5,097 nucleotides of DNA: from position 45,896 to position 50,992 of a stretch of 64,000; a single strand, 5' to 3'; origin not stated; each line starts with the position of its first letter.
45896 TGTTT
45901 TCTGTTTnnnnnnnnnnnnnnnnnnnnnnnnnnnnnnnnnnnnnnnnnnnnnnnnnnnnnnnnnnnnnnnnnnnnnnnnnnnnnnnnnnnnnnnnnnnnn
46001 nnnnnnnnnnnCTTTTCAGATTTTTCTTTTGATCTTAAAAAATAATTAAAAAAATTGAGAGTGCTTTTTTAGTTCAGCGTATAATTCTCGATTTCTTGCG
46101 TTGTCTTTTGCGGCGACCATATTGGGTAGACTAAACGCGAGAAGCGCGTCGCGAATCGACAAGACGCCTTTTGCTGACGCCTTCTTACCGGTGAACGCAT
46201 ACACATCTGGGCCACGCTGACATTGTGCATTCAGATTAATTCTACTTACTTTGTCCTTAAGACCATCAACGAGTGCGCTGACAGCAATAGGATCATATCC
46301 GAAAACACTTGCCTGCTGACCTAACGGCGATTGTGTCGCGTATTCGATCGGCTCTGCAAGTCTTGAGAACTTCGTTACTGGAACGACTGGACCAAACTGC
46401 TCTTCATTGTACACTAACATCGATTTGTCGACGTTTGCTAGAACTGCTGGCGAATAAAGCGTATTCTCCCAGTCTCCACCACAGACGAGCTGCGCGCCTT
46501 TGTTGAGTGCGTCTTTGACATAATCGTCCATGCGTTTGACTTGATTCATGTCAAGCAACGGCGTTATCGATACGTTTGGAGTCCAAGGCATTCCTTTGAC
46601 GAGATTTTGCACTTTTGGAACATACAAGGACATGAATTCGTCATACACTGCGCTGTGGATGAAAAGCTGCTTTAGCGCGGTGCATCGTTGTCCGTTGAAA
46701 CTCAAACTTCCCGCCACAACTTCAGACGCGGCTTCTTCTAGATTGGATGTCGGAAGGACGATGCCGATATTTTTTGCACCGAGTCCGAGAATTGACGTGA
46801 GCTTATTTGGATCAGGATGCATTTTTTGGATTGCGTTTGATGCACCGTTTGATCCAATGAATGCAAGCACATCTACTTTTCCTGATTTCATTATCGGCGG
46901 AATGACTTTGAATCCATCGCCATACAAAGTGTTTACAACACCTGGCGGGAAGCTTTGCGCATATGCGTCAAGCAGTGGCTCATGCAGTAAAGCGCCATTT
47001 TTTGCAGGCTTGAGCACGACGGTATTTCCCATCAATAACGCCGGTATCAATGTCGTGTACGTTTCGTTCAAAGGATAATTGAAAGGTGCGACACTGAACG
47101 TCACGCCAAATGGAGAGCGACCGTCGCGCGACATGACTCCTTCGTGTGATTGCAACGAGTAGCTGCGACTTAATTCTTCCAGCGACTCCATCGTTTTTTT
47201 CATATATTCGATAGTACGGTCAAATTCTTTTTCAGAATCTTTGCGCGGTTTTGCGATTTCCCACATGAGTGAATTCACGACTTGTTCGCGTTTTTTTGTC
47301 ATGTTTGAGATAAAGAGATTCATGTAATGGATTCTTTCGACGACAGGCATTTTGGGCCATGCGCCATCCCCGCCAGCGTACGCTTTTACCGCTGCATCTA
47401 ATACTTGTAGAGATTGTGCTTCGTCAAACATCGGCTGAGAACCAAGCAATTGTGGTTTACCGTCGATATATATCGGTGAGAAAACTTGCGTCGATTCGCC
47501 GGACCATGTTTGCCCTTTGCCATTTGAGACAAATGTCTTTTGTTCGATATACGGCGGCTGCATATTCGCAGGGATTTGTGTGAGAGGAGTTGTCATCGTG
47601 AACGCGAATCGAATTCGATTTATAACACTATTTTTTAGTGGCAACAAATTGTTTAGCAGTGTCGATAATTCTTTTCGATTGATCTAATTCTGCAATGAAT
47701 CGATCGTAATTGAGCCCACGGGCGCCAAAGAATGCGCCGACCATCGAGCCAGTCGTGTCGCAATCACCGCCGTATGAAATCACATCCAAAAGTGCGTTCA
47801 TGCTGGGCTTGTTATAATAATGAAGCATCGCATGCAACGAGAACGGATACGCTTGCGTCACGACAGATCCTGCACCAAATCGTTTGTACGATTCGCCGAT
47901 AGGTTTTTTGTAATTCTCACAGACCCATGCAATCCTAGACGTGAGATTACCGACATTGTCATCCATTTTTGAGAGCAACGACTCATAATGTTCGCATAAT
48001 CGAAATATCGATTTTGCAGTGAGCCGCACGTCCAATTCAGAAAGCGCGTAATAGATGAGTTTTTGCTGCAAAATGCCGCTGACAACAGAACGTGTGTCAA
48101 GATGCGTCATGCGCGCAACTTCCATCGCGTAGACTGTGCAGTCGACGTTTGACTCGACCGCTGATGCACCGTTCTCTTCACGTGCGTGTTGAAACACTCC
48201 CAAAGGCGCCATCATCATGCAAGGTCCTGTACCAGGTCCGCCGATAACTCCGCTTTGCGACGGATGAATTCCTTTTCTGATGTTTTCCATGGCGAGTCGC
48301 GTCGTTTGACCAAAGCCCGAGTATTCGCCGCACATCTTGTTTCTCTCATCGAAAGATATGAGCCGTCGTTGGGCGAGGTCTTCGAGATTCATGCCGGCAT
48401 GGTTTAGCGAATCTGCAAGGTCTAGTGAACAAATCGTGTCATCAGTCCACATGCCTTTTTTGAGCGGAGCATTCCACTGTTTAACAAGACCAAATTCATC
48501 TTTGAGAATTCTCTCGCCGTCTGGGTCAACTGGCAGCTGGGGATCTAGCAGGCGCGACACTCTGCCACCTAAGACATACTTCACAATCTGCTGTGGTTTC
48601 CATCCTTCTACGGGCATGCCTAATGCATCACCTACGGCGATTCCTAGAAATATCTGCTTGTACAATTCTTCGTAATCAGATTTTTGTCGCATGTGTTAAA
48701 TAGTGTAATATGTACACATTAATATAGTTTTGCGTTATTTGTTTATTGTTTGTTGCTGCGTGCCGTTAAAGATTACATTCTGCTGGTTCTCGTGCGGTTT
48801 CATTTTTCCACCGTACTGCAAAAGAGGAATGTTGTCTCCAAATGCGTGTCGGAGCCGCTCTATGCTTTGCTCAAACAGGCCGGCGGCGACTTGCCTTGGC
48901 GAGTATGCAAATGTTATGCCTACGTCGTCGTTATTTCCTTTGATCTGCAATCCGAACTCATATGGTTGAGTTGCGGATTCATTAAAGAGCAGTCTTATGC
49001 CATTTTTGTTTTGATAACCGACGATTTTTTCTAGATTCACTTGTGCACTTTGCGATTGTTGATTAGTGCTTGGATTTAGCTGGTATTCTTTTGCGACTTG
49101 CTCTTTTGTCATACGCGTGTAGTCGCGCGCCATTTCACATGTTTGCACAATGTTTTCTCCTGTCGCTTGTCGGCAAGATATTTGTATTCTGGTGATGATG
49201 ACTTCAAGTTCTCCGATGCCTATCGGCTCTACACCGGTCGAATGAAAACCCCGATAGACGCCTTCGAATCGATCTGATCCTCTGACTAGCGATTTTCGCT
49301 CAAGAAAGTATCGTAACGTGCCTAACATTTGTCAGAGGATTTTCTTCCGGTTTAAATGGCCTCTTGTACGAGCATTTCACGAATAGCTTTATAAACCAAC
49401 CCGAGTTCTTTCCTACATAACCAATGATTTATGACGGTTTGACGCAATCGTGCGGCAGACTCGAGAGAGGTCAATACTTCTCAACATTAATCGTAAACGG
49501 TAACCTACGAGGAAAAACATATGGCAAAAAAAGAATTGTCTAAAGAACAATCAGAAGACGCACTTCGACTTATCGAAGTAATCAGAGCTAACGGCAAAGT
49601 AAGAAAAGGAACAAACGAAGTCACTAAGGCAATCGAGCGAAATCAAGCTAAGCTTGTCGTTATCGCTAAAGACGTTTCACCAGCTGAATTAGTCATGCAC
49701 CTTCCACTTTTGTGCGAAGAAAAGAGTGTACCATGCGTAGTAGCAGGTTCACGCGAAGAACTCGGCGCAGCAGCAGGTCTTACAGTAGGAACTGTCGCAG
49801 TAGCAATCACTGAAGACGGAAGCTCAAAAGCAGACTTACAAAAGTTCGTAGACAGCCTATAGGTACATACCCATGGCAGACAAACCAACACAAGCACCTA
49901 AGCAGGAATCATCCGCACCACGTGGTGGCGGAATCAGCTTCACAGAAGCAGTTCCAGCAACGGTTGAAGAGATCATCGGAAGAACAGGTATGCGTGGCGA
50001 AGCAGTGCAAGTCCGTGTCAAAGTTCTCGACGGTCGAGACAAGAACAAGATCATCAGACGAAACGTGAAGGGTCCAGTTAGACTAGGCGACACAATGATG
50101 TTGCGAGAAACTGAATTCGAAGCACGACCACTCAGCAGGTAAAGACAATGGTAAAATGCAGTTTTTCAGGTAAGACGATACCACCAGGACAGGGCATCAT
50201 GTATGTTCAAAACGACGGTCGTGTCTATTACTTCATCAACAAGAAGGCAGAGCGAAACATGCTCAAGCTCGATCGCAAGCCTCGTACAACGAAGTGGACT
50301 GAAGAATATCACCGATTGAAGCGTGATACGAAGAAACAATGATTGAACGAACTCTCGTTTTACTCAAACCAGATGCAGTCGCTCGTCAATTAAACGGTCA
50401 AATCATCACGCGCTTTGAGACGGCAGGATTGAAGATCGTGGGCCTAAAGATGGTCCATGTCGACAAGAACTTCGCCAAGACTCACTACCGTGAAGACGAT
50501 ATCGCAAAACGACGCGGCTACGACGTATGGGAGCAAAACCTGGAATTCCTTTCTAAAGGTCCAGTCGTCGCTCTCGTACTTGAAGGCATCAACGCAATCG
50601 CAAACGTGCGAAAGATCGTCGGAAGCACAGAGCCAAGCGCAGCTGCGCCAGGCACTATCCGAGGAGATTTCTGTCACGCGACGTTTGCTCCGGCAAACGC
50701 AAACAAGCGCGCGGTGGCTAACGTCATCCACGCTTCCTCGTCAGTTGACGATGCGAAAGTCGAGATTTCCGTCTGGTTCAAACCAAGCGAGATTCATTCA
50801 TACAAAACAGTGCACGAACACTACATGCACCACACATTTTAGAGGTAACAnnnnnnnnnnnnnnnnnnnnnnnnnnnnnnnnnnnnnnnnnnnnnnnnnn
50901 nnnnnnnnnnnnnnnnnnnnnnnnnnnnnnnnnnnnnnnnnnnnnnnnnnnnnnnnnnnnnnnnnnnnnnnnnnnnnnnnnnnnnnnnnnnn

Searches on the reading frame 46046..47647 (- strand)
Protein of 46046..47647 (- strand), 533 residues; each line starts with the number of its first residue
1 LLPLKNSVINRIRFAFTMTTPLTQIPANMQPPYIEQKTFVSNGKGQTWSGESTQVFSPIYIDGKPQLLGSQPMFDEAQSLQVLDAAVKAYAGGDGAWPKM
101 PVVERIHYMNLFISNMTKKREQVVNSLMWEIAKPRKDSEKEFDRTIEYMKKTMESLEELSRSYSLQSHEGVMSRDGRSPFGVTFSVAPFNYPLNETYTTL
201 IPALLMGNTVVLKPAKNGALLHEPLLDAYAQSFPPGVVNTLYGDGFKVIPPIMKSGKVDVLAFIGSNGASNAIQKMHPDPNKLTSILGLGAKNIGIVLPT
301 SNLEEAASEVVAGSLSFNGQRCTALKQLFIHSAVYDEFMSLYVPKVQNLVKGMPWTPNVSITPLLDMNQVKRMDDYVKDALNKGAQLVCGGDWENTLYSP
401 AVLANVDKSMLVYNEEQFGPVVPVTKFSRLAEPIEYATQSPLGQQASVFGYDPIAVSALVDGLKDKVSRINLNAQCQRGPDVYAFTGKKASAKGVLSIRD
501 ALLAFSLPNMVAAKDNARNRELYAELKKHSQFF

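Call 66: search_protein_families(library=pfam, proteins=[window:46046-47647:-], max_evalue=0.0001)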
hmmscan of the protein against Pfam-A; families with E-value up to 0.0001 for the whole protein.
window:46046-47647:- (533 aa): 1 family
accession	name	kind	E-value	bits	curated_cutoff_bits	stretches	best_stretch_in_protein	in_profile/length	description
PF00171.27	Aldedh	-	3e-91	306.7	23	1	67-506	19-456/461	Aldehyde dehydrogenase family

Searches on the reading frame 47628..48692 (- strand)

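Call 66: search_protein_families(library=pfam, proteins=[window:47628-48692:-], max_evalue=0.0001)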
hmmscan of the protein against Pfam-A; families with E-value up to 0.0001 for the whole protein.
window:47628-48692:- (354 aa): 1 family
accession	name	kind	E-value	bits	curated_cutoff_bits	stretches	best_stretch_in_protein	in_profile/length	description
PF03747.19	ADP_ribosyl_GH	-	5.1e-43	148.2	26.2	1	15-325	3-278/287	ADP-ribosylglycohydrolase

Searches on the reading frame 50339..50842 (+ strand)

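Call 67: search_protein_families(library=pfam, proteins=[window:50339-50842:+], max_evalue=0.0001)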
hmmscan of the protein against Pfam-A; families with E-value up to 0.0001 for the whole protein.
window:50339-50842:+ (167 aa): 1 family
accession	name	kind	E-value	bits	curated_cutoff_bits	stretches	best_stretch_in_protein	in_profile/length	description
PF00334.24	NDK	-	5.8e-43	146.4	27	1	3-152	1-135/135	Nucleoside diphosphate kinase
